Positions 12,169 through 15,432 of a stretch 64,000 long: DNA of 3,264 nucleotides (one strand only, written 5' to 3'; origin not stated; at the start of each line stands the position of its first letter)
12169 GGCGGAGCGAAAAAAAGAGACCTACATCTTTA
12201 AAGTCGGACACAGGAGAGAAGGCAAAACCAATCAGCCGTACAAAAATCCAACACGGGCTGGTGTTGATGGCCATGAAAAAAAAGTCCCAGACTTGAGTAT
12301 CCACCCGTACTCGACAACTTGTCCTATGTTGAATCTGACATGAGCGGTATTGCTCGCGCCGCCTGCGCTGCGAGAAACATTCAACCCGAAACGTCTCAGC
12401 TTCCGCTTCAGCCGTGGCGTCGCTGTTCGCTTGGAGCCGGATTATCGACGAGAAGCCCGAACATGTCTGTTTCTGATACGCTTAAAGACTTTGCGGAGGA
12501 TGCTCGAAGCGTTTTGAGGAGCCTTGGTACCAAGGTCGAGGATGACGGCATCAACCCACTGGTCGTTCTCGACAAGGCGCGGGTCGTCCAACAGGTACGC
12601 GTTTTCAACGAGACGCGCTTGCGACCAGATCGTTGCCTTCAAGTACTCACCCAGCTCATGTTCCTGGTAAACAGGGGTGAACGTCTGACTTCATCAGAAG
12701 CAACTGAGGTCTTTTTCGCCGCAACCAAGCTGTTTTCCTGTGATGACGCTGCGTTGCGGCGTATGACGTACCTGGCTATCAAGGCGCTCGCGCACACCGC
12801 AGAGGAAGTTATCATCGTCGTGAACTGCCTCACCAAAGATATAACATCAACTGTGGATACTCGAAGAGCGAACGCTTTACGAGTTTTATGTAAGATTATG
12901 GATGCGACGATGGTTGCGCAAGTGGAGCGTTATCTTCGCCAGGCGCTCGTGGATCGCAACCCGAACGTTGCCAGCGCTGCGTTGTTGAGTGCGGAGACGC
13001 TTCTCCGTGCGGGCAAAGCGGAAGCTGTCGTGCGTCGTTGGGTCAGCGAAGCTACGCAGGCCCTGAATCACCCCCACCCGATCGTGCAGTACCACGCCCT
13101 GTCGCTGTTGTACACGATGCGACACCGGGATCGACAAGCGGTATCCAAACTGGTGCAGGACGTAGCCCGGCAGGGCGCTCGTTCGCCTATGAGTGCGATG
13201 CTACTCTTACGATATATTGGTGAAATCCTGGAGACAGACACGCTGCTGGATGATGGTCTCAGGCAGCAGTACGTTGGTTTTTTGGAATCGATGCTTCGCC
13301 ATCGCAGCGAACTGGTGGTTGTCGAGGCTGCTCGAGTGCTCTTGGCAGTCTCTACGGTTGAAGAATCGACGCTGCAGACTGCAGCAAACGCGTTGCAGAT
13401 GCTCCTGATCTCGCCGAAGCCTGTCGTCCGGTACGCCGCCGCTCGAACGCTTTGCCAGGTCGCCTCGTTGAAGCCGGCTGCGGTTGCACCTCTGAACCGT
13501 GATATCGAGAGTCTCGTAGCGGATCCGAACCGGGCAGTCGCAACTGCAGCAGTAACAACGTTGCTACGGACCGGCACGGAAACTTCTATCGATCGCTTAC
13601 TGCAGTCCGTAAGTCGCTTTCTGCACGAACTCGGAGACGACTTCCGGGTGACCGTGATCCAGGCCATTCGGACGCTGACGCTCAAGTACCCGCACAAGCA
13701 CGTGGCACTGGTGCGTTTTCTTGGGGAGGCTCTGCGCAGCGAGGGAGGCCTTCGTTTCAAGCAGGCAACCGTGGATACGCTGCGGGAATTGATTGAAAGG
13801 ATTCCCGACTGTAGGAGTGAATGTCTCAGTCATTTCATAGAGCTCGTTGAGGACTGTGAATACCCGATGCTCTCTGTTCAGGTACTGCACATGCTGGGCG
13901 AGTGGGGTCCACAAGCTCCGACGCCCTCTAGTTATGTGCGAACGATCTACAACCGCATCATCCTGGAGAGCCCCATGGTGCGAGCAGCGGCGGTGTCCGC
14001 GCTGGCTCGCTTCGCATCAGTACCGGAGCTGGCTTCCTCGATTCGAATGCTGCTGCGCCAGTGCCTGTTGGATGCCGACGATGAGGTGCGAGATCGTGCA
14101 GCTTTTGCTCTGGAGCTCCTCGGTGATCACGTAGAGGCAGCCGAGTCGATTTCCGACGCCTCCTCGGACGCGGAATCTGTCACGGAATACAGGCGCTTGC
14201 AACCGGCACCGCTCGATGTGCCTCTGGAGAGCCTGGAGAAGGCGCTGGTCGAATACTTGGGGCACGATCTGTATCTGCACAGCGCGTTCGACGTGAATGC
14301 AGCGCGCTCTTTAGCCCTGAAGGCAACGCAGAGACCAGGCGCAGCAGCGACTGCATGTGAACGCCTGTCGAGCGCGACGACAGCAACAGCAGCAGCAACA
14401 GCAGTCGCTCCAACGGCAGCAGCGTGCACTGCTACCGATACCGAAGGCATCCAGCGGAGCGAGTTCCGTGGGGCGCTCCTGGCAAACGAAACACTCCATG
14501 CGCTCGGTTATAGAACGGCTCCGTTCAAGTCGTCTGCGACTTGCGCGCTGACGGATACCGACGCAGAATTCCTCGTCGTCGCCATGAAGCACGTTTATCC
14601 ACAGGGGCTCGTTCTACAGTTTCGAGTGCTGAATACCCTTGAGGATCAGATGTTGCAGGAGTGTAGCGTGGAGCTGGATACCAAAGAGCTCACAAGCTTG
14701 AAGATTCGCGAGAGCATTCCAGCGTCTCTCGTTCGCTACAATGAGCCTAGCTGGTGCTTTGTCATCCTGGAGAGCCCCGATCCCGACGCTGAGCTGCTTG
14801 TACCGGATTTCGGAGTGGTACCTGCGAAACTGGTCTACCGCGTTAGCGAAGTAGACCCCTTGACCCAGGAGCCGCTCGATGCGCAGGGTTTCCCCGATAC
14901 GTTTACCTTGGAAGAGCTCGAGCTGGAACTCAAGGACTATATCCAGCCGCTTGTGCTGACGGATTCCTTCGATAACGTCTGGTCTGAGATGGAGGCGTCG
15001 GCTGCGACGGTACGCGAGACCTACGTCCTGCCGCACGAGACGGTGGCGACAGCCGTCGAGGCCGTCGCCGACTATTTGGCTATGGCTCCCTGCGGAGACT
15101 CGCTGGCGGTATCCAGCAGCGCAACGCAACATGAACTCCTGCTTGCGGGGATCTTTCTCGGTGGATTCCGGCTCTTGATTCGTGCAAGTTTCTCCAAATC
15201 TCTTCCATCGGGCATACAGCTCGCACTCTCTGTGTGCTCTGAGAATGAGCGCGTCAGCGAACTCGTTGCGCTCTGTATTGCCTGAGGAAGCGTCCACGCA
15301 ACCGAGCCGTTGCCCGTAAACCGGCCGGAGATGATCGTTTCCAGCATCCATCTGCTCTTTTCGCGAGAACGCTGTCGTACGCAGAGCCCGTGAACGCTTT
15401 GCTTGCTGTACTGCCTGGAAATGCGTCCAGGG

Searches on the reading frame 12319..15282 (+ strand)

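Call 27: search_protein_families(library=pfam, proteins=[window:12319-15282:+], max_evalue=0.00001)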
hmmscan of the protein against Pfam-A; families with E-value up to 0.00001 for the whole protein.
window:12319-15282:+ (988 aa): 6 families
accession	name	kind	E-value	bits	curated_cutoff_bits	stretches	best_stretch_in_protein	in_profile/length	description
PF01602.26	Adaptin_N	-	8.5e-106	355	37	1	88-602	4-521/524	Adaptin N terminal region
PF08752.16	COP-gamma_platf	-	1.4e-29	103.6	25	1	734-869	18-151/152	Coatomer gamma subunit appendage platform subdomain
PF16381.10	Coatomer_g_Cpla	-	3.1e-21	76.1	31.2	1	873-986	2-114/115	Coatomer subunit gamma-1 C-terminal appendage platform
PF12717.13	Cnd1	-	2.4e-14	54.2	26.4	1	183-284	3-102/162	non-SMC mitotic condensation complex subunit 1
PF13646.12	HEAT_2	-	4.5e-14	52.9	27.7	0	506-599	4-88/88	HEAT repeats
PF02985.28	HEAT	-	2.6e-07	30.7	23.5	0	359-383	5-29/31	HEAT repeat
